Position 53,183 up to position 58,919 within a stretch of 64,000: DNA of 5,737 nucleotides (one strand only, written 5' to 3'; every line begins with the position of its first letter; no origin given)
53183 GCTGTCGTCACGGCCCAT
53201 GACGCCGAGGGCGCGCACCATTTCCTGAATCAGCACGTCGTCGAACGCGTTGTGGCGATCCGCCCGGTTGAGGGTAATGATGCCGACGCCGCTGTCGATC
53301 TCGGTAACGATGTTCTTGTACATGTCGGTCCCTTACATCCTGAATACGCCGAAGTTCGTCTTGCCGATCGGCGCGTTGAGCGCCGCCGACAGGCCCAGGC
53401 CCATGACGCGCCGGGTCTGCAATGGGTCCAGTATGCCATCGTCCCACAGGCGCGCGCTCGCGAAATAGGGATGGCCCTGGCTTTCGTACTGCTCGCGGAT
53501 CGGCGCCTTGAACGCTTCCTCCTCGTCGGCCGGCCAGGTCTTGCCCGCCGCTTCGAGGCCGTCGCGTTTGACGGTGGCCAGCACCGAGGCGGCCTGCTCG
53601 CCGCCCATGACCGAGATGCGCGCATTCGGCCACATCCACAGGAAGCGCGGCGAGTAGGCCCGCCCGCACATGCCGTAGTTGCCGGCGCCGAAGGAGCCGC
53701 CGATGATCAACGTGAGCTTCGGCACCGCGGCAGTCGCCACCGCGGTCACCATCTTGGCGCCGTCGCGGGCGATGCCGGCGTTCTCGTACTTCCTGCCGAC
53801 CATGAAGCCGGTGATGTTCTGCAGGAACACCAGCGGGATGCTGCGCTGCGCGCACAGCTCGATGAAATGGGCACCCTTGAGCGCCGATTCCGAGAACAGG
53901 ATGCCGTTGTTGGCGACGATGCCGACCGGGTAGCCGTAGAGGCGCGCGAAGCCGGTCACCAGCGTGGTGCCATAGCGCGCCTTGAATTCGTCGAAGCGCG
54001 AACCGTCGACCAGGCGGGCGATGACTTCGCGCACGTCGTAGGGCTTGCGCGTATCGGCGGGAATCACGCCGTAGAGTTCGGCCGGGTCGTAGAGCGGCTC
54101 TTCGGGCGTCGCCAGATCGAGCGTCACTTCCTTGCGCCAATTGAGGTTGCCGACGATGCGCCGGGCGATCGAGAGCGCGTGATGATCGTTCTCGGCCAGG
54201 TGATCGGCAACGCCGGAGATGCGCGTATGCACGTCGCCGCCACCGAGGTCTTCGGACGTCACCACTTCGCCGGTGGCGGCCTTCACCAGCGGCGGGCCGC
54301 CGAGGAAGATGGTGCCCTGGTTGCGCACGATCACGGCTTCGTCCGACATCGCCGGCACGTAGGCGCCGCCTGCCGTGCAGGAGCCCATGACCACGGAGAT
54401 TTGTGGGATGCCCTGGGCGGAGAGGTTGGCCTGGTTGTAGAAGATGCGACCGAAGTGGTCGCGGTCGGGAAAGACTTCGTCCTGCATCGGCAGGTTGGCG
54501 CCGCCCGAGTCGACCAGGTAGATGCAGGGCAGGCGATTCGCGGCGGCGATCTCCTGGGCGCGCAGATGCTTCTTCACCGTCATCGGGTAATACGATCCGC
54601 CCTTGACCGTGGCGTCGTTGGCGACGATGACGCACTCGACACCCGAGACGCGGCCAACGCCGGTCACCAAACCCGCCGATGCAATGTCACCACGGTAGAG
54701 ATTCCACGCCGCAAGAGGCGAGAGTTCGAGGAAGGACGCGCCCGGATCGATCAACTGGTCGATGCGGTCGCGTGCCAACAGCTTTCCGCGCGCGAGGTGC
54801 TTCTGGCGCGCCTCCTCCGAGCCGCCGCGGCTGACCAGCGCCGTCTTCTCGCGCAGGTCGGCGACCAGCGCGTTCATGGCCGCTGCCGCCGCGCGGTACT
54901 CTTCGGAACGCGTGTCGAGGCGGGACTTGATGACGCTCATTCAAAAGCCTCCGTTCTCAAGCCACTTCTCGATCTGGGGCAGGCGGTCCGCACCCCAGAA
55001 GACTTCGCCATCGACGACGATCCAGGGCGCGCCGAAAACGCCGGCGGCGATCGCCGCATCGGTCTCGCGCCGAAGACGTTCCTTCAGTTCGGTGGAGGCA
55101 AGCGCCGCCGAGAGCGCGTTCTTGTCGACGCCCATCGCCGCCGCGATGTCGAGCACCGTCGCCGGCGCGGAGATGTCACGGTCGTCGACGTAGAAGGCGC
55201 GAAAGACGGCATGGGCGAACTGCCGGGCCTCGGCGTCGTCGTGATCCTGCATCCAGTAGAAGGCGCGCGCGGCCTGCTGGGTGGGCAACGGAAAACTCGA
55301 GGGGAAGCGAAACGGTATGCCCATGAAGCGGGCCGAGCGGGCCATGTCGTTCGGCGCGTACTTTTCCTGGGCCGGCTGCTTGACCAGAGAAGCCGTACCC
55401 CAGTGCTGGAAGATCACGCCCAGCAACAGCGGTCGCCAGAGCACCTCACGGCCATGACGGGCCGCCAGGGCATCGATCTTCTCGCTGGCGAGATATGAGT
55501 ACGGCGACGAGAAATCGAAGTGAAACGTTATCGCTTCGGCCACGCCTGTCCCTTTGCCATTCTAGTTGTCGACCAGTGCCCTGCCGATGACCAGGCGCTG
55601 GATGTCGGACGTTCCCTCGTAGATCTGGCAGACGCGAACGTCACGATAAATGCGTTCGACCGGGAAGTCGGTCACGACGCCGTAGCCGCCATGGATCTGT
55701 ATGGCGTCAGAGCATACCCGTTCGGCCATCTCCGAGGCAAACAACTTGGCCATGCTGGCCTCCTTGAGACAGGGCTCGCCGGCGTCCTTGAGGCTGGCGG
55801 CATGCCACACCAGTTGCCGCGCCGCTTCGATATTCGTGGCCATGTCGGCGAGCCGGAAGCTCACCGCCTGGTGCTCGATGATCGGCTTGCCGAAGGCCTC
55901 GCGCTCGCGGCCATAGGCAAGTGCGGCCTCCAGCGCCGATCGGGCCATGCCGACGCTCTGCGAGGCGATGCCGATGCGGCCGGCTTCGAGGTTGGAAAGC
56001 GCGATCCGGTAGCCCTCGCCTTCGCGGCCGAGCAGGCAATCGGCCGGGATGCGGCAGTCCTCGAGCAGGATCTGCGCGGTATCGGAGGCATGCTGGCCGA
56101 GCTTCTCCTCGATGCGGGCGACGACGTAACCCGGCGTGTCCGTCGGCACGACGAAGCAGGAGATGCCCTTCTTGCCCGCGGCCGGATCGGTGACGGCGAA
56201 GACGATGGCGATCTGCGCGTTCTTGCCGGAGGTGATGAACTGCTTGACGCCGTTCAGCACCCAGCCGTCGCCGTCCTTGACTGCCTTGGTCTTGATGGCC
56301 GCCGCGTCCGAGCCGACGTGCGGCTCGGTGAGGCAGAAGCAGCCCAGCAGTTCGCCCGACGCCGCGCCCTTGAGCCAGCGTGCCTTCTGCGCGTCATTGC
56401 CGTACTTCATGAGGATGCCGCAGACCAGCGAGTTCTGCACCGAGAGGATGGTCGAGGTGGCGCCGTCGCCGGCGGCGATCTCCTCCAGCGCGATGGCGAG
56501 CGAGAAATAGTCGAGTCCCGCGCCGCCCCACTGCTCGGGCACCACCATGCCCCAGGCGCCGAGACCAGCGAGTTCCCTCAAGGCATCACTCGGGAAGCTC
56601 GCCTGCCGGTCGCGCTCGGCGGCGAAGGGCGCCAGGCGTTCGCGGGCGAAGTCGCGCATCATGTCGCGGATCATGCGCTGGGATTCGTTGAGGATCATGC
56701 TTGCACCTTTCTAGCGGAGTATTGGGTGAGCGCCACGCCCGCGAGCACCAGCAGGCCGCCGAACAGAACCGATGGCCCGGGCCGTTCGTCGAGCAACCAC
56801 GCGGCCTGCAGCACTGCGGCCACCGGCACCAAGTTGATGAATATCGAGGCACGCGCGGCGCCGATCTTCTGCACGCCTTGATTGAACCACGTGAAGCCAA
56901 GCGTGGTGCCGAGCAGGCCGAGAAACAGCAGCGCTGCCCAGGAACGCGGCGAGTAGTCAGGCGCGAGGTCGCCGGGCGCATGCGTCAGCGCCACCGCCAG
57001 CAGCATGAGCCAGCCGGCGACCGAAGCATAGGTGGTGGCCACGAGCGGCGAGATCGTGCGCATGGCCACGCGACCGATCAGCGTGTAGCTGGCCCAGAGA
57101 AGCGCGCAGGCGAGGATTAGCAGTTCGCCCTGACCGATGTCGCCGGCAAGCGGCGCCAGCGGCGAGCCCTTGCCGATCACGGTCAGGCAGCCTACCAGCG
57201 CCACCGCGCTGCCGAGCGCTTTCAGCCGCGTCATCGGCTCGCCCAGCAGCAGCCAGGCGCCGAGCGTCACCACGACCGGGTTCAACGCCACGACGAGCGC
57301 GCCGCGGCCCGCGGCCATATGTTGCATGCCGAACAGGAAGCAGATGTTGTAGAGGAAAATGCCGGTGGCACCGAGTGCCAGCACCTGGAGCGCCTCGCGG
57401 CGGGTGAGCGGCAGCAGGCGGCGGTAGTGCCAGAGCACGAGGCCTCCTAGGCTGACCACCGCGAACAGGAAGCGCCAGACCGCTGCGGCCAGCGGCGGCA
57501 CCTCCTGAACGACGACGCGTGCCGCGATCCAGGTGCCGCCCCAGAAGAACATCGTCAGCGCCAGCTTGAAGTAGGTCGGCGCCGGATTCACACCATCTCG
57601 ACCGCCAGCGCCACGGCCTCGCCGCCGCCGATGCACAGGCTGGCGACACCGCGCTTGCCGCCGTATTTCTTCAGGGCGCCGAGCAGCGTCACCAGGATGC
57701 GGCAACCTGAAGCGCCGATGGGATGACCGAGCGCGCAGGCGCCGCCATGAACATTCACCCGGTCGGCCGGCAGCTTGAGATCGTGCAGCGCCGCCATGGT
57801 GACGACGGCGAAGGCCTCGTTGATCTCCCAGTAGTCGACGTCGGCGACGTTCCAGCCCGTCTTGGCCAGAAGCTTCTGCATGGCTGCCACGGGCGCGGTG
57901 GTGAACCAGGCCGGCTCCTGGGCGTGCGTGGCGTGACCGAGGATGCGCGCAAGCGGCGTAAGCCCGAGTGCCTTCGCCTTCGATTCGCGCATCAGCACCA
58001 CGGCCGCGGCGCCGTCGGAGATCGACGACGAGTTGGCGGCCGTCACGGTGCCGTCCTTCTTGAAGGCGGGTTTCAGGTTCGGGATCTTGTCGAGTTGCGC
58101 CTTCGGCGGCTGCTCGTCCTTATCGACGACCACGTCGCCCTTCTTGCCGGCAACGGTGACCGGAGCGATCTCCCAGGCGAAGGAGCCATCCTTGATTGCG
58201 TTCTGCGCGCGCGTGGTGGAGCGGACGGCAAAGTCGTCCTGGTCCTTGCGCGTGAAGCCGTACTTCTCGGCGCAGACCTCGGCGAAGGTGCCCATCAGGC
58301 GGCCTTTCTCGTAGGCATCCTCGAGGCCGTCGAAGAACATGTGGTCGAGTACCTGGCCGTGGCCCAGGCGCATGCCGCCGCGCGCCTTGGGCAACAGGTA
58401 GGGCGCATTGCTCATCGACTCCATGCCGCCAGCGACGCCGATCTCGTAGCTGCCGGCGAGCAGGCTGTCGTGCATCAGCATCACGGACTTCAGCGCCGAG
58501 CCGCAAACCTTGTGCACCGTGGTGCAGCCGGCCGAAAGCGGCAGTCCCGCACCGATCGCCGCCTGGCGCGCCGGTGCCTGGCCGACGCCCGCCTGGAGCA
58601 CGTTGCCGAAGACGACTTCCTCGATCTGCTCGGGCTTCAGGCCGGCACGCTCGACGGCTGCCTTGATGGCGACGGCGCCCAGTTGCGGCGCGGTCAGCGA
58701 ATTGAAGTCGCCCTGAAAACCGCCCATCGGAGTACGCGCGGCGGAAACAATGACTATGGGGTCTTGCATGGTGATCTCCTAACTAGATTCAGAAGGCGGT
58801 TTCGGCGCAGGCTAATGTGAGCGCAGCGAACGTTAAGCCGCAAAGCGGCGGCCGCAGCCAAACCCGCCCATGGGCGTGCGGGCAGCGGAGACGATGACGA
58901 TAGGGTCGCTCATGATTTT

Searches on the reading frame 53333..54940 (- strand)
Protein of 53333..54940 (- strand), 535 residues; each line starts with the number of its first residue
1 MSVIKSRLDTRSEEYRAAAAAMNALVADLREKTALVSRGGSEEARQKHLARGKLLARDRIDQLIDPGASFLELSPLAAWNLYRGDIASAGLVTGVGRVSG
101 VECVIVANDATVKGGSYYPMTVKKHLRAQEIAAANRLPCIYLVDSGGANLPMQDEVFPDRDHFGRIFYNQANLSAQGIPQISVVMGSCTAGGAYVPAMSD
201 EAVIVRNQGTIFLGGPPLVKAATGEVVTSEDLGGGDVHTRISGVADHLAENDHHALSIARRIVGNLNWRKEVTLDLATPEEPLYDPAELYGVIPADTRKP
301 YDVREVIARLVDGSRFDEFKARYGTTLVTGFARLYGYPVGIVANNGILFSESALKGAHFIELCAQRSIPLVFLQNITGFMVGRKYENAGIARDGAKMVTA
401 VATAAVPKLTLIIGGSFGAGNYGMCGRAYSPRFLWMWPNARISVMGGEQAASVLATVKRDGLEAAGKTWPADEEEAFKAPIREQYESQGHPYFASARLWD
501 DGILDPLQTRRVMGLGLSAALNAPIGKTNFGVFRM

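Call 7: search_protein_families(library=ncbifam, proteins=[window:53333-54940:-])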
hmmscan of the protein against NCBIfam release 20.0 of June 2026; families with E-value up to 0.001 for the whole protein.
window:53333-54940:- (535 aa): 9 families
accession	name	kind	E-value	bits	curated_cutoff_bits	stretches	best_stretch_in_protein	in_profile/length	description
TIGR01117.1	mmdA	subfamily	4.3e-95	319.4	998.8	1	26-512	3-487/512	methylmalonyl-CoA decarboxylase subunit alpha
NF041504.1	AccA_sub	subfamily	3.7e-12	46.2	300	2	90-205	40-160/257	carboxyltransferase subunit alpha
NF004344.0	PRK05724.1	equivalog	1.4e-08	34.3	357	1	92-206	99-218/319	acetyl-CoA carboxylase carboxyltransferase subunit alpha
TIGR00513.1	accA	equivalog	1.3e-07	31.3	319.3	0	114-205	129-217/321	acetyl-CoA carboxylase carboxyl transferase subunit alpha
TIGR03133.1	malonate_beta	equivalog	1.4e-07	31.1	278.15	1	56-225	8-185/274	biotin-independent malonate decarboxylase subunit beta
TIGR00515.1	accD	equivalog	3.9e-07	29.7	317.45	1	90-225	109-241/285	acetyl-CoA carboxylase, carboxyltransferase subunit beta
NF005530.0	PRK07189.1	equivalog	1.3e-06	27.8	228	1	54-225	16-195/303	biotin-independent malonate decarboxylase subunit beta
TIGR03134.1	malonate_gamma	equivalog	1.1e-05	25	237.15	0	121-192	67-136/258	biotin-independent malonate decarboxylase subunit gamma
NF008971.0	PRK12319.1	equivalog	0.00098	18.8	406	0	115-207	77-166/256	acetyl-CoA carboxylase carboxyl transferase subunit alpha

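Call 8: search_protein_families(library=pfam, proteins=[window:53333-54940:-])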
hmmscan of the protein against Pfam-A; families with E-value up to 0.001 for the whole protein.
window:53333-54940:- (535 aa): 3 families
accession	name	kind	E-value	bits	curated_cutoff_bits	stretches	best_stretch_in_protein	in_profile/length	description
PF01039.27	Carboxyl_trans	-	9.2e-158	526.3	22.3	1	48-525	2-483/493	Carboxyl transferase domain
PF03255.19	ACCA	-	1.9e-10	40.9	23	1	92-207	95-215/310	Acetyl co-enzyme A carboxylase carboxyltransferase-like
PF06833.16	MdcE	-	6.4e-06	26.5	32.7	0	362-455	21-115/196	Malonate decarboxylase gamma subunit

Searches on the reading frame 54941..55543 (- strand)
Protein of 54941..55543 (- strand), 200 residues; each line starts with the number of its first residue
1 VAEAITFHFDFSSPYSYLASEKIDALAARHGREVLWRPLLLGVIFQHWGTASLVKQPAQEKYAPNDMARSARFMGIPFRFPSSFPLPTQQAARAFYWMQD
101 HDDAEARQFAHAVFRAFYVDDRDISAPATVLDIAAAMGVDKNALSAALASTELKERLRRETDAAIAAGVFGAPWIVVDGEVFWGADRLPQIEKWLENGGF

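Call 52: search_protein_families(library=pfam, proteins=[window:54941-55543:-])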
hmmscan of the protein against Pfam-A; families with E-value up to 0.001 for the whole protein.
window:54941-55543:- (200 aa): 2 families
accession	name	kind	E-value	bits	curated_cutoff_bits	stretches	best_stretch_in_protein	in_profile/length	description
PF01323.26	DSBA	-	2e-41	142.4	25.6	1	5-194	2-189/191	DSBA-like thioredoxin domain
PF13462.12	Thioredoxin_4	-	0.00061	20.5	23.2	1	83-196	54-164/165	Thioredoxin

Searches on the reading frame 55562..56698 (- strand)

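Call 7: search_protein_families(library=ncbifam, proteins=[window:55562-56698:-])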
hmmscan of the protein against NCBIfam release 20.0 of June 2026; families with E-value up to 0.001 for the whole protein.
window:55562-56698:- (378 aa): 23 families
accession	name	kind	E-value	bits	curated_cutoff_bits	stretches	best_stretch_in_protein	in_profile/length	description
NF042972.1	AcrlCoAredClosAcrC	equivalog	3.7e-134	447.2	640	1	3-376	5-377/378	acryloyl-CoA reductase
NF043006.1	CyhCrbnylCoADH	equivalog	2.7e-98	329.4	650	1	3-377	4-377/380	cyclohexane-1-carbonyl-CoA dehydrogenase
NF045552.1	GlutCoADH_Des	equivalog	2.3e-86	290.4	470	1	3-371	5-375/387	glutaryl-CoA dehydrogenase Acd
NF058590.1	AcCoDHFadEBacil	equivalog_domain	6.8e-84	282.4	600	1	3-376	21-411/586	acyl-CoA dehydrogenase FadE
NF042439.1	SulpropCoADesulf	equivalog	9e-82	274.8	600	1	13-376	3-371/379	3-sulfinopropanoyl-CoA desulfinase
NF045652.1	ProlPCPDhRedW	equivalog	1.3e-79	267.8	650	1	8-375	5-373/376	L-prolyl-[peptidyl-carrier protein] dehydrogenase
TIGR03207.1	cyc_hxne_CoA_dh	equivalog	4.4e-72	242.8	575.35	1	3-374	1-370/372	cyclohexanecarboxyl-CoA dehydrogenase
NF053553.1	prodigi_MBC_PigA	equivalog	4.5e-69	233.4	500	1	3-375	5-379/381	prodigiosin MBC biosynthesis dehydrogenase PigA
NF008997.0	PRK12341.1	equivalog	1.5e-65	221.8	537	1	5-376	7-377/382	acyl-CoA dehydrogenase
NF002885.1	PRK03354.1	equivalog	2e-54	185.1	540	1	3-375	5-373/378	crotonobetainyl-CoA dehydrogenase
NF052270.1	Staph_DH_FadE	equivalog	1.2e-52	179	600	1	73-376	94-394/400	acyl-CoA dehydrogenase FadE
NF007000.1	PRK09463.1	subfamily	2.9e-40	138.3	600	1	32-343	71-400/726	acyl-CoA dehydrogenase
NF009586.0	PRK13026.1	subfamily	1e-37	129.9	608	1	46-343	120-435/777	acyl-CoA dehydrogenase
NF049984.1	Rv1679_FadE16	equivalog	6.5e-33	114.5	600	1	26-375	16-365/371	Rv1679 family acyl-CoA dehydrogenase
TIGR03204.1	pimC_large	equivalog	8.1e-32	110.6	623.85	1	49-298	54-301/395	pimeloyl-CoA dehydrogenase large subunit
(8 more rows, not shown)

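Call 8: search_protein_families(library=pfam, proteins=[window:55562-56698:-])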
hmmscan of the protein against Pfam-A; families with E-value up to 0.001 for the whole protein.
window:55562-56698:- (378 aa): 4 families
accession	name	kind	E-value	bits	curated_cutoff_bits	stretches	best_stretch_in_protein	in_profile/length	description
PF00441.29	Acyl-CoA_dh_1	-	9.3e-55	185.3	22.4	1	227-375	1-149/150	Acyl-CoA dehydrogenase, C-terminal domain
PF02771.21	Acyl-CoA_dh_N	-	7.3e-38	129.9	22.9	1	4-116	1-113/113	Acyl-CoA dehydrogenase, N-terminal domain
PF08028.16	Acyl-CoA_dh_2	-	2e-31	109.5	22.7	1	242-364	1-133/134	Acyl-CoA dehydrogenase, C-terminal domain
PF02770.24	Acyl-CoA_dh_M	-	8.1e-27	93.7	33.3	1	120-215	1-97/97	Acyl-CoA dehydrogenase, middle domain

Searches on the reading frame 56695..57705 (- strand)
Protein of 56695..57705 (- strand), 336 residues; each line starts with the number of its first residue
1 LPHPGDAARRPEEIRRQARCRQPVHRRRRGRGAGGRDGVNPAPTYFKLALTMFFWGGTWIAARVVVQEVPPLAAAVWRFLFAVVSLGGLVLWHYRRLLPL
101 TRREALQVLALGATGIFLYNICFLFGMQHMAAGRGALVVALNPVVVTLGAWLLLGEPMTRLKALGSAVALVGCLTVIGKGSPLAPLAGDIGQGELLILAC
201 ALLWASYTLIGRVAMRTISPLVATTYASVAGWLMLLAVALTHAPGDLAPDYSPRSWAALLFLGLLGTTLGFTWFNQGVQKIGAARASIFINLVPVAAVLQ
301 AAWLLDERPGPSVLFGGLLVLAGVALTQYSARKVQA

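Call 7: search_protein_families(library=ncbifam, proteins=[window:56695-57705:-])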
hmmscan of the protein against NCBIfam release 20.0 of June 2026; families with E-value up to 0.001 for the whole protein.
window:56695-57705:- (336 aa): 4 families
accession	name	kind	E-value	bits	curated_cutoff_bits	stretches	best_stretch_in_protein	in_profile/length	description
TIGR00950.1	2A78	equivalog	1.6e-28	99.9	230.2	1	55-324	1-263/264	carboxylate/amino acid/amine transporter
NF050091.1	ArAmAcExpYddG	equivalog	6.8e-19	68.5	300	1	64-280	25-235/285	aromatic amino acid exporter YddG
NF008432.0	PRK11272.1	equivalog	7.5e-13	48.3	270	1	49-327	16-285/294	drug/metabolite exporter YedA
NF008523.0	PRK11453.1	equivalog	1.5e-05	24.7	472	1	50-333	11-291/299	O-acetylserine/cysteine exporter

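Call 8: search_protein_families(library=pfam, proteins=[window:56695-57705:-])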
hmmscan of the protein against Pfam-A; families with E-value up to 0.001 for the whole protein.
window:56695-57705:- (336 aa): 1 family
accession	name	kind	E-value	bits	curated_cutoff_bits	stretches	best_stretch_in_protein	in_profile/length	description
PF00892.27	EamA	-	7e-51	172.5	28.2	2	193-327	3-133/135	EamA-like transporter family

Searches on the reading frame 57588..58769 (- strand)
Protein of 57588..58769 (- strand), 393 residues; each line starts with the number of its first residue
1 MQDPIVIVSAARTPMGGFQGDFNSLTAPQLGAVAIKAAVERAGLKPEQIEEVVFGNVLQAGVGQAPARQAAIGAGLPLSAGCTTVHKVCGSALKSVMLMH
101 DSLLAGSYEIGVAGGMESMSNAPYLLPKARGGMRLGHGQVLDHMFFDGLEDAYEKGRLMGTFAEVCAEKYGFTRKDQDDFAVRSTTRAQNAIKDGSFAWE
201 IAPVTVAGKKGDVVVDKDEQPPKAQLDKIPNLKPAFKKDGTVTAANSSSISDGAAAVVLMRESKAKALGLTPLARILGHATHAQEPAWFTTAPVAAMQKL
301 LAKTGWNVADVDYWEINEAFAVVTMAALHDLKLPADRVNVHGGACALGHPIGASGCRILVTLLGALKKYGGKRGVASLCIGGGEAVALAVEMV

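Call 7: search_protein_families(library=ncbifam, proteins=[window:57588-58769:-])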
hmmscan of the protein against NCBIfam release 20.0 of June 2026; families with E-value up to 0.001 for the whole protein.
window:57588-58769:- (393 aa): 46 families (the best 25 are shown)
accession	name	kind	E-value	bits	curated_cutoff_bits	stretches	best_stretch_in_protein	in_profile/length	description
NF005404.0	PRK06954.1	subfamily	1.9e-215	715.4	687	1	1-393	5-397/397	acetyl-CoA C-acetyltransferase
NF004206.0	PRK05656.1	subfamily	2e-131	438.7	688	1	5-391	4-391/392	acetyl-CoA C-acetyltransferase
NF006086.0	PRK08235.1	equivalog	6.5e-131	437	526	1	6-391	5-391/393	acetyl-CoA C-acetyltransferase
TIGR01930.1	AcCoA-C-Actrans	subfamily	2e-129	431.9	240.55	1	7-391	1-385/385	acetyl-CoA C-acyltransferase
NF006552.0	PRK09051.1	subfamily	4.1e-111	372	565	1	2-392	3-394/395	beta-ketothiolase BktB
NF042967.1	AcCoAtase_PhaA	equivalog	1.6e-108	363.4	740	1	5-393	4-396/396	acetyl-CoA acetyltransferase PhaA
NF042999.1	bketothiol_BktB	equivalog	2.1e-100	336.7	725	1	1-391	1-392/394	beta-ketothiolase BktB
NF005152.0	PRK06633.1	equivalog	2.1e-97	326.2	675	1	1-393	1-392/392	acetyl-CoA C-acetyltransferase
NF006551.0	PRK09050.1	subfamily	4.9e-97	325.5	605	1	6-393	5-401/401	3-oxoadipyl-CoA thiolase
TIGR02430.1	pcaF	equivalog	6e-95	318.6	597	1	6-393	4-400/400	3-oxoadipyl-CoA thiolase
NF004983.0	PRK06366.1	equivalog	2.8e-94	316.3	627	1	5-393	4-387/388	acetyl-CoA C-acetyltransferase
NF004853.0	PRK06205.1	subfamily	1.3e-91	307.7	551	1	5-392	4-402/404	acetyl-CoA C-acetyltransferase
NF005890.0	PRK07851.1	equivalog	1.8e-84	284.1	580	2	159-391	173-403/406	acetyl-CoA C-acetyltransferase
NF005033.0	PRK06445.1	equivalog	5e-84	282.7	511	1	19-392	25-394/395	acetyl-CoA C-acetyltransferase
NF005077.0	PRK06504.1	subfamily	2.5e-80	270.5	590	1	6-391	5-388/390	acetyl-CoA C-acetyltransferase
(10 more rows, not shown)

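Call 8: search_protein_families(library=pfam, proteins=[window:57588-58769:-])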
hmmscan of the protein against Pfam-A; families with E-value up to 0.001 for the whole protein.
window:57588-58769:- (393 aa): 3 families
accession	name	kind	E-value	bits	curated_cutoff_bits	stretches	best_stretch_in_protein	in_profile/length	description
PF00108.29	Thiolase_N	-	7.2e-91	304.6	26.4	1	5-263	1-260/260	Thiolase, N-terminal domain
PF02803.24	Thiolase_C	-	3.5e-45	153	27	1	270-391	1-122/123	Thiolase, C-terminal domain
PF22691.2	Thiolase_C_1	-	5.5e-07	29.9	28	1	279-333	6-60/144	Thiolase C-terminal domain-like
